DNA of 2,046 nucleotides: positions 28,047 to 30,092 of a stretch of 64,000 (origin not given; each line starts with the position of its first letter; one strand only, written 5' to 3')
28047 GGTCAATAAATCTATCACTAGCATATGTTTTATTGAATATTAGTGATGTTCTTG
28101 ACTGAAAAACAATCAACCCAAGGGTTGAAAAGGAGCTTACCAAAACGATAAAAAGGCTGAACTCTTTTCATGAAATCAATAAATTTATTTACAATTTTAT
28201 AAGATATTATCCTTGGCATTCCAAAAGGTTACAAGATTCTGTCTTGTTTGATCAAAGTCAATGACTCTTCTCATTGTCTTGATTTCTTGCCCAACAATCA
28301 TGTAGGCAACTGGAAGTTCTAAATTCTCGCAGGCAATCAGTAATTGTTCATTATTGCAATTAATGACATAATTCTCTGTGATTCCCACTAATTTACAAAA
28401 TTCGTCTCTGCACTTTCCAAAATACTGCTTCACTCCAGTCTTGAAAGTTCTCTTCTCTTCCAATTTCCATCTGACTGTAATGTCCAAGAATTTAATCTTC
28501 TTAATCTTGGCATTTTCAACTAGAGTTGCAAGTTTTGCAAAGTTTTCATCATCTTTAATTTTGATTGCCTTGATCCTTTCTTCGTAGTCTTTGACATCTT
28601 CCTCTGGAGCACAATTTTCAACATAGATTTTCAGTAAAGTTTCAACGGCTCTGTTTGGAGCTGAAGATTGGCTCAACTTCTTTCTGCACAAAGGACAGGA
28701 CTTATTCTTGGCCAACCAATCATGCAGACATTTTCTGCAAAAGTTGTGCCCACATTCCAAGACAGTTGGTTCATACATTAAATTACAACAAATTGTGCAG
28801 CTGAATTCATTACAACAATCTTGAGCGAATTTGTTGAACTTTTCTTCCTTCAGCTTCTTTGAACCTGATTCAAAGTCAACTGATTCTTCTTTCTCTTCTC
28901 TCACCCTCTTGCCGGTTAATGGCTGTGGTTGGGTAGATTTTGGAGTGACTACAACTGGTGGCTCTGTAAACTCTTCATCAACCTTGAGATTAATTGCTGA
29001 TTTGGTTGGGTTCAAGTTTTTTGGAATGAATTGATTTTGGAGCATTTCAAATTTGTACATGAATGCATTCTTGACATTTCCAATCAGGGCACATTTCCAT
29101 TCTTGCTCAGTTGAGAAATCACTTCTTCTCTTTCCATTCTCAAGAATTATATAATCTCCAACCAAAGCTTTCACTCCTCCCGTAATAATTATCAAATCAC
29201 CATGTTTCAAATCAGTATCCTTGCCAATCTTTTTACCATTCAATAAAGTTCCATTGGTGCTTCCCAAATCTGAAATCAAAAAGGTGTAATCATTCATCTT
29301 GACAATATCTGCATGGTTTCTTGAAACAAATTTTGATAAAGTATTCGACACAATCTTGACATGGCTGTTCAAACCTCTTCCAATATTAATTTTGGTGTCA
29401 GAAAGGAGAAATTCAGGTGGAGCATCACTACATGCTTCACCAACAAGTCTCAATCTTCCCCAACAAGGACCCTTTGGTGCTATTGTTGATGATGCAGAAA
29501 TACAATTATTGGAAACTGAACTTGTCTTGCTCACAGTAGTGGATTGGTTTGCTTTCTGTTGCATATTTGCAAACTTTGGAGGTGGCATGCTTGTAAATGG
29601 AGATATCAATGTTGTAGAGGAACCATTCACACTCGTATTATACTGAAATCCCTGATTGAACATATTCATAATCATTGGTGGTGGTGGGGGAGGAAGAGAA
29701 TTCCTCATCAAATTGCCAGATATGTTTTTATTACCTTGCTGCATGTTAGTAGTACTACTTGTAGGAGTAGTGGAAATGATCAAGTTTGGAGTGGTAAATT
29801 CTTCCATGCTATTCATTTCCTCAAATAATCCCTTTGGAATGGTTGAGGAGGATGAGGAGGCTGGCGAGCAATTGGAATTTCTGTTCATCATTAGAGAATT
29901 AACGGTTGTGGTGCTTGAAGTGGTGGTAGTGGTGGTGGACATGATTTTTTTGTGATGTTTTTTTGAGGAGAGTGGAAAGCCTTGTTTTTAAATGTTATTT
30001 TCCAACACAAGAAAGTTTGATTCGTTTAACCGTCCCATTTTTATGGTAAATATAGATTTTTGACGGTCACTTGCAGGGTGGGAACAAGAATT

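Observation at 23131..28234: Internally deleted pseudo-copy of the repeat-protein gene, re-used as the antisense C-terminal coding end of the FHA-RING gene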

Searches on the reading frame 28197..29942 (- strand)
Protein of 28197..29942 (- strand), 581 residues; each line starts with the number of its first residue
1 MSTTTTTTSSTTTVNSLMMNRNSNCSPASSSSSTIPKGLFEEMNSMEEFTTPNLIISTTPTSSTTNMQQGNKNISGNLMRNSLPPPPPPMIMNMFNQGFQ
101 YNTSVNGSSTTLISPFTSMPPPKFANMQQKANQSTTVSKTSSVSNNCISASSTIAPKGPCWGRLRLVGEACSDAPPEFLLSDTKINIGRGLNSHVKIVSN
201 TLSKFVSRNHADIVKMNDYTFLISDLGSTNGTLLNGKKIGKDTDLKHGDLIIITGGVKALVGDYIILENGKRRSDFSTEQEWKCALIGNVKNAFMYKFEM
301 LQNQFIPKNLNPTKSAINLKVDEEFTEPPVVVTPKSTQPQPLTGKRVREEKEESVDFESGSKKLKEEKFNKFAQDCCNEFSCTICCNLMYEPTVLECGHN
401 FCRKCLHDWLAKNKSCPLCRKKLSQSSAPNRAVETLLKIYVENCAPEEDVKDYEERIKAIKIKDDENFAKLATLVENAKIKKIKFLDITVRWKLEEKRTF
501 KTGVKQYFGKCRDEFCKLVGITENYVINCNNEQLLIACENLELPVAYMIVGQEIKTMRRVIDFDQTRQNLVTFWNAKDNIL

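Call 6: find_homologous_proteins(query=window:28197-29942:-)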
Query window:28197-29942:- (581 aa): 26 proteins with E <= 0.001 among 8000 candidates.
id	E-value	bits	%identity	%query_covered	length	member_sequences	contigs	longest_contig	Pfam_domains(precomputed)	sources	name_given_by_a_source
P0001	0.0e+0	1216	99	93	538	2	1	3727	PF16685.12,PF00097.32,PF13923.13,PF00498.32,PF13920.13,PF13445.13,PF04564.22,PF15227.13,PF13639.13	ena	-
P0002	6.8e-125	436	49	72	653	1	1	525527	PF00097.32,PF13923.13,PF00498.32,PF13920.13,PF13445.13,PF16697.11,PF15227.13,PF24921.2,PF13639.13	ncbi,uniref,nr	ncbi:hypothetical protein C9374_007479 [Naegleria lovaniensis]|uniref:E3 ubiquitin-protein ligase CH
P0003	1.8e-124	435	50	72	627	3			PF00097.32,PF13923.13,PF00498.32,PF13920.13,PF13445.13,PF15227.13,PF24921.2,PF13639.13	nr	nr:unnamed protein product [Naegleria fowleri]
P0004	2.5e-111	391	55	58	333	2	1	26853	PF00097.32,PF13923.13,PF13920.13,PF13445.13,PF15227.13,PF24921.2,PF13639.13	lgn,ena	-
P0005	1.6e-96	342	46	67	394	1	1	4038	PF00097.32,PF13923.13,PF00498.32,PF13920.13,PF13445.13,PF15227.13,PF13639.13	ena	-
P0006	2.1e-7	48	39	13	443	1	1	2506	PF00498.32,PF16697.11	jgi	jgi:pSer/pThr/pTyr-binding forkhead associated (FHA) protein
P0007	1.6e-6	45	34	17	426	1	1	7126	PF00498.32,PF16697.11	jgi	jgi:pSer/pThr/pTyr-binding forkhead associated (FHA) protein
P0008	2.2e-6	45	36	17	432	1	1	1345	PF00498.32,PF16697.11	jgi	jgi:pSer/pThr/pTyr-binding forkhead associated (FHA) protein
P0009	4.5e-6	44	36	17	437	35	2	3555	PF00498.32,PF16697.11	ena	-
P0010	7.5e-6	43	36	13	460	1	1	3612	PF00498.32,PF16697.11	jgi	jgi:pSer/pThr/pTyr-binding forkhead associated (FHA) protein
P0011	1.1e-5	43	36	17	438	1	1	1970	PF00498.32,PF16697.11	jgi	jgi:pSer/pThr/pTyr-binding forkhead associated (FHA) protein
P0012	1.1e-5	43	39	13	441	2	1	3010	PF00498.32,PF16697.11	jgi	jgi:pSer/pThr/pTyr-binding forkhead associated (FHA) protein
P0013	1.3e-5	42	32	21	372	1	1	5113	PF00097.32,PF13923.13,PF13445.13,PF13639.13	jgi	jgi:Zinc finger, C3HC4 type (RING finger)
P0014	1.5e-5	42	36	13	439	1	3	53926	PF00498.32,PF16697.11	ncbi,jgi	jgi:pSer/pThr/pTyr-binding forkhead associated (FHA) protein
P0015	1.6e-5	42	31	19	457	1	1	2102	PF00498.32,PF16697.11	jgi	jgi:pSer/pThr/pTyr-binding forkhead associated (FHA) protein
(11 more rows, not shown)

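Call 8: find_encoding_contigs(protein=P0002, flank=10000, max_places=3)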
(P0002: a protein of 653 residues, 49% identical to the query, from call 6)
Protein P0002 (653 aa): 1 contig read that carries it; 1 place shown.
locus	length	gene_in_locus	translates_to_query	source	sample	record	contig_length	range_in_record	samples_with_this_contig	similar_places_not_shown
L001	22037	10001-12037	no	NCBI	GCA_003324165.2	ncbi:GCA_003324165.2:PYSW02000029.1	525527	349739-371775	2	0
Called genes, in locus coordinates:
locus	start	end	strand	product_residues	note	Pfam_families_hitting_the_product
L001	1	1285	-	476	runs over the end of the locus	PF10998:DUF2838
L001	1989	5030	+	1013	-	-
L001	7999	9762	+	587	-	-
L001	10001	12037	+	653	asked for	PF00498:FHA, PF16697:Yop-YscD_cpl (weak), PF13920:zf-C3HC4_3, PF00097:zf-C3HC4, PF13445:zf-RING_UBOX, PF13639:zf-RING_2, PF13923:zf-C3HC4_2, PF15227:zf-C3HC4_4 (weak), +1 more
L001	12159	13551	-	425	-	-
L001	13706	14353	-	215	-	-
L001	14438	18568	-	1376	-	PF12796:Ank_2 (weak)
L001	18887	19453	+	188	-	PF01648:ACPS (faint)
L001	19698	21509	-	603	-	-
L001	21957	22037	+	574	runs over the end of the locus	PF17830:STI1-HOP_DP, PF00515:TPR_1, PF07719:TPR_2, PF13414:TPR_11, PF14559:TPR_19, PF13424:TPR_12, PF25575:TPR_BSK1_C, PF13414:TPR_11, +19 more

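Call 9: find_encoding_contigs(protein=P0004, flank=10000, max_places=3)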
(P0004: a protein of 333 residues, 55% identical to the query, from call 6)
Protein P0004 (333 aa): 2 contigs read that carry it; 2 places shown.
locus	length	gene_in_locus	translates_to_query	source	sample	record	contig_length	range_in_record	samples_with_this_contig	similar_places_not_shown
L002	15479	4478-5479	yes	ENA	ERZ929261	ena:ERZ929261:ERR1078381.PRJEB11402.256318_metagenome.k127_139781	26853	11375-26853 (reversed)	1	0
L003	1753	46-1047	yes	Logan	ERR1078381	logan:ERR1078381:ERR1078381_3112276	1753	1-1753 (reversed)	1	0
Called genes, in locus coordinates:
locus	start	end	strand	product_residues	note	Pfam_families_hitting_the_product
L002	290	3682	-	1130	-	PF00270:DEAD, PF04851:ResIII (weak), PF22527:DEXQc_Suv3, PF00271:Helicase_C (weak), PF21408:MTR4-like_stalk, PF13234:MTR4_beta-barrel, PF08148:DSHCT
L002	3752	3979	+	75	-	-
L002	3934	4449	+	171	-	PF00498:FHA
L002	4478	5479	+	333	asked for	PF00097:zf-C3HC4, PF13445:zf-RING_UBOX, PF13639:zf-RING_2, PF13920:zf-C3HC4_3, PF13923:zf-C3HC4_2, PF15227:zf-C3HC4_4 (weak), PF24921:RING_XB3-XBAT31 (faint)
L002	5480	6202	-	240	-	PF27087:LRR_TMOD-LMOD (faint), PF00560:LRR_1 (faint), PF12799:LRR_4 (faint), PF13516:LRR_6 (faint)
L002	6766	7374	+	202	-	-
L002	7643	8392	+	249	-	-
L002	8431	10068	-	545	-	PF05786:Cnd2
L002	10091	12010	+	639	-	PF13439:Glyco_transf_4, PF13579:Glyco_trans_4_4, PF00534:Glycos_transf_1, PF13692:Glyco_trans_1_4, PF13524:Glyco_trans_1_2 (weak), PF00657:Lipase_GDSL, PF13472:Lipase_GDSL_2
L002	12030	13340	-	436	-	PF03446:NAD_binding_2 (faint), PF03721:UDPG_MGDP_dh_N, PF00984:UDPG_MGDP_dh, PF03720:UDPG_MGDP_dh_C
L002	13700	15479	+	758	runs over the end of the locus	PF01138:RNase_PH, PF03726:PNPase, PF01138:RNase_PH, PF00013:KH_1, PF22675:KH-I_KHDC4-BBP (faint), PF00575:S1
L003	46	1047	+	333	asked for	PF00097:zf-C3HC4, PF13445:zf-RING_UBOX, PF13639:zf-RING_2, PF13920:zf-C3HC4_3, PF13923:zf-C3HC4_2, PF15227:zf-C3HC4_4 (weak), PF24921:RING_XB3-XBAT31 (faint)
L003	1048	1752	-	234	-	?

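Call 10: find_encoding_contigs(protein=P0001, flank=10000, max_places=3)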
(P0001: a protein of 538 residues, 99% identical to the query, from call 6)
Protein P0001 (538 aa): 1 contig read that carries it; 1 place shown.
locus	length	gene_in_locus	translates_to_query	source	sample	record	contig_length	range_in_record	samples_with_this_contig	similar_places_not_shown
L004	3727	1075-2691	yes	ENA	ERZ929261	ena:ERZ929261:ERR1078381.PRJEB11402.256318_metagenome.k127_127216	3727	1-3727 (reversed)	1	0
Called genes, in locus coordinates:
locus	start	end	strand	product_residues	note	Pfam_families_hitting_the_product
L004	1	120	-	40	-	?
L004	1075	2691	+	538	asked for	PF00498:FHA, PF04564:U-box (weak), PF13639:zf-RING_2, PF13920:zf-C3HC4_3, PF16685:zf-RING_10 (weak), PF00097:zf-C3HC4, PF13445:zf-RING_UBOX, PF13923:zf-C3HC4_2, +1 more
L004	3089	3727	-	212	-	?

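Call 15: find_encoding_contigs(protein=P0003, flank=10000, max_places=3)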
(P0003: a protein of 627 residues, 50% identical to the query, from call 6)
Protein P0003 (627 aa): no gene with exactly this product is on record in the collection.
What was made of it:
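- Tried and rejected: It is not on record with a contig (call 15).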

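Call 16: find_encoding_contigs(protein=P0005, flank=10000, max_places=3)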
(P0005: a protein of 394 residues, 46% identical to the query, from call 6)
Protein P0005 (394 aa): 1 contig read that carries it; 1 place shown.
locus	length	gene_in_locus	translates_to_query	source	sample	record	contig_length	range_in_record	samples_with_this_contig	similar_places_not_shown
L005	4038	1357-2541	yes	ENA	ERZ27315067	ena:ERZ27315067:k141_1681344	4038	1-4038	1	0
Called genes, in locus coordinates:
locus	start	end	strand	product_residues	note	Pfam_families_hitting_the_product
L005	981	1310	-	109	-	-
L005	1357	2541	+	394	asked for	PF00498:FHA, PF00097:zf-C3HC4 (weak), PF13445:zf-RING_UBOX, PF13639:zf-RING_2, PF13920:zf-C3HC4_3, PF13923:zf-C3HC4_2, PF15227:zf-C3HC4_4 (weak)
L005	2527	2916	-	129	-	-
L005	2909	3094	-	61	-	-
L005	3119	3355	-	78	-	-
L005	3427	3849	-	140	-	-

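Call 19: search_protein_families(library=pfam, proteins=[window:28197-29942:-], max_evalue=0.1)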
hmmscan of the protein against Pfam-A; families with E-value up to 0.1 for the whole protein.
window:28197-29942:- (581 aa): 18 families
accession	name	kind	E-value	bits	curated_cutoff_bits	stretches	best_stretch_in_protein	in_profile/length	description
PF00498.31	FHA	-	3e-16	60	20.7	1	186-253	2-66/67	FHA domain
PF13923.12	zf-C3HC4_2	-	2.5e-10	40.4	27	1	382-419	2-40/40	Zinc finger, C3HC4 type (RING finger)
PF13639.12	zf-RING_2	-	3.2e-10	40.6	27.3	1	381-420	2-44/44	Ring finger domain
PF00097.31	zf-C3HC4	-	5.9e-09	36.1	21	1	382-419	1-40/40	Zinc finger, C3HC4 type (RING finger)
PF13920.12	zf-C3HC4_3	-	1.2e-08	35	27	1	380-425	3-48/49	Zinc finger, C3HC4 type (RING finger)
PF13445.12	zf-RING_UBOX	-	8.1e-08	32.6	25.2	1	382-417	1-39/39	RING-type zinc-finger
PF15227.12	zf-C3HC4_4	-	9.4e-07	29.3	30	1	382-419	1-42/42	zinc finger of C3HC4-type, RING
PF04564.21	U-box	-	1.1e-06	29.1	21.4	1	377-432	2-59/73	U-box domain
PF16685.11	zf-RING_10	-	9.1e-06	26.1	31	1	381-444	2-66/70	zinc RING finger of MSL2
PF14447.12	Prok-RING_4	-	0.0002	21.6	27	1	382-427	1-44/46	Prokaryotic RING finger family 4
PF12678.13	zf-rbx1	-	0.00028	21.5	31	1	392-420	26-55/55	RING-H2 zinc finger domain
PF24921.1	RING_XB3-XBAT31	-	0.00043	20.7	50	1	382-424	2-56/57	E3 ubiquitin-protein ligase XB3/XBAT31 RING finger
PF04611.18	AalphaY_MDB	-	0.0011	19.6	32.1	1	419-496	52-133/146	Mating type protein A alpha Y mating type dependent binding region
PF16697.10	Yop-YscD_cpl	-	0.0022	18.6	33.2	1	178-251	12-81/94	Inner membrane component of T3SS, cytoplasmic domain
PF14570.12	zf-RING_4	-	0.0042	17.3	27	1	396-422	19-46/48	RING/Ubox like zinc-binding domain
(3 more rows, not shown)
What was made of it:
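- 28197..29942 (-): FHA-RING (CHFR/Dma1-like) E3 ligase gene F (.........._50078, 581 aa). Pfam FHA (E 3e-16) and RING (call 19).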

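Call 26: list_cluster_members(proteins=[window:28197-29942:-, window:25535-27862:+, window:21842-22507:+, window:31191-32909:+, window:17706-21788:+])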
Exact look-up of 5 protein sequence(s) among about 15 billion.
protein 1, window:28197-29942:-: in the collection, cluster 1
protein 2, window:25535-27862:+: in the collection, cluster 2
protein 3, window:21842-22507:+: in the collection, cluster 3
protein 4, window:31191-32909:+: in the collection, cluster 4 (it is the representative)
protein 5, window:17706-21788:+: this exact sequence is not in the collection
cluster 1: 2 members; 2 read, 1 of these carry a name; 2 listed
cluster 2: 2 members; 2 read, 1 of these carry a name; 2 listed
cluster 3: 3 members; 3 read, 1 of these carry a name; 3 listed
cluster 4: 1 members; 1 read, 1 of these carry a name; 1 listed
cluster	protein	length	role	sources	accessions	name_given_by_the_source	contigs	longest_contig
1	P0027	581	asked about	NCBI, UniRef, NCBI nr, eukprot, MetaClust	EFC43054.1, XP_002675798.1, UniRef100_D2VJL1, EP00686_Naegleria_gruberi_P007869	predicted protein [Naegleria gruberi] | E3 ubiquitin-protein ligase CHFR n=1 Tax=Naegleria gruberi TaxID=5762 RepID=D2VJL1_NAEGR | uncharacterized protein NAEGRDRAFT_50078 [Naegleria gruberi]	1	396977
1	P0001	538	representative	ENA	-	-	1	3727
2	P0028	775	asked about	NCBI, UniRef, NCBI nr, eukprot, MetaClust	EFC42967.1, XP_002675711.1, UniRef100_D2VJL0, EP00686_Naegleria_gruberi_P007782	predicted protein [Naegleria gruberi] | Predicted protein n=1 Tax=Naegleria gruberi TaxID=5762 RepID=D2VJL0_NAEGR | uncharacterized protein NAEGRDRAFT_50077 [Naegleria gruberi]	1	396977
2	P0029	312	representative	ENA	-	-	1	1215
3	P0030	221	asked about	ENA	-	-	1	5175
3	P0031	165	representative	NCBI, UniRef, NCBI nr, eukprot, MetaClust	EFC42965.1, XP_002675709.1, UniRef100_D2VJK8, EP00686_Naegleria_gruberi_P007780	predicted protein [Naegleria gruberi] | Predicted protein n=1 Tax=Naegleria gruberi TaxID=5762 RepID=D2VJK8_NAEGR | uncharacterized protein NAEGRDRAFT_69075 [Naegleria gruberi]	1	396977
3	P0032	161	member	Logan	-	-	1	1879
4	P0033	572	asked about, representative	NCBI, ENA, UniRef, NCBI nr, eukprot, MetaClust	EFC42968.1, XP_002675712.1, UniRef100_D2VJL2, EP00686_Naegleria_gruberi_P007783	Hypothetical protein NAEGRDRAFT_80204 [Naegleria gruberi] | Uncharacterized protein n=1 Tax=Naegleria gruberi TaxID=5762 RepID=D2VJL2_NAEGR | uncharacterized protein NAEGRDRAFT_80204 [Naegleria gruberi]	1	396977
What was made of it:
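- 28197..29942 (-): Exact match to XP_002675798 / D2VJL1 (call 26).
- On Transposable-element insertion: X's 90% protein cluster holds only NEG-M and one strain variant (call 26).
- On CHFR/Dma1-type FHA-RING E3 ligase (gene F): UniProt names D2VJL1 'E3 ubiquitin-protein ligase CHFR' (call 26).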

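Call 28: find_encoding_contigs(protein=P0030, flank=10000, max_places=4)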
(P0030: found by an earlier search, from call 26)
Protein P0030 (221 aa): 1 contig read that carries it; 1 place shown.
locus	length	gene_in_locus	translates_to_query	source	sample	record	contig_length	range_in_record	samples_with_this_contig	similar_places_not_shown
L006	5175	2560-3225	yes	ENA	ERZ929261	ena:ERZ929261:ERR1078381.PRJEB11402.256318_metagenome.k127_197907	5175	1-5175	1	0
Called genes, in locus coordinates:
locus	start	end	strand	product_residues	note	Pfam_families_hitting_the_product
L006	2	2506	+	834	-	?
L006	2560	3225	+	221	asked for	-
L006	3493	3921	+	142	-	-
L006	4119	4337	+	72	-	-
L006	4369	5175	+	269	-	?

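Call 29: find_encoding_contigs(protein=P0029, flank=10000, max_places=4)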
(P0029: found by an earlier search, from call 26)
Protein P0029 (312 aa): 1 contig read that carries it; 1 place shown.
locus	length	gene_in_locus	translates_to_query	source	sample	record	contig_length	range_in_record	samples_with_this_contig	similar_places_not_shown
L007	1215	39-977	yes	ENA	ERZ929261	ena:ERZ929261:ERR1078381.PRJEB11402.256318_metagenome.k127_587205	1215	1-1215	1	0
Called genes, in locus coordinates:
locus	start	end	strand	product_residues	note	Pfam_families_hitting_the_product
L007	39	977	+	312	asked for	-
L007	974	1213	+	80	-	?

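Call 34: find_related_loci(query=A1, collection=metagenome_contigs, flank=6000)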
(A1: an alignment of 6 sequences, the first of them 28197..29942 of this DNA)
Query A1 (581 aa) in metagenome_contigs; peptide patterns used: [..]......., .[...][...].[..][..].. (x = any residue, [..] = any of these).
600 stretches matched a pattern (row limit reached: there are more); 2 encode a relative of the query (tblastn E <= 1e-3); 2 distinct loci.
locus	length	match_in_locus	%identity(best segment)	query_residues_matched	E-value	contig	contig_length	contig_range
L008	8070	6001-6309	31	149-253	2e-7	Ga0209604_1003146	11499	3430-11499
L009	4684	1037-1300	33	159-253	7e-7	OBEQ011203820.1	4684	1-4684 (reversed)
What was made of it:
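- Tried and rejected: find_related_loci with the F alignment in metagenomes (call 34).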
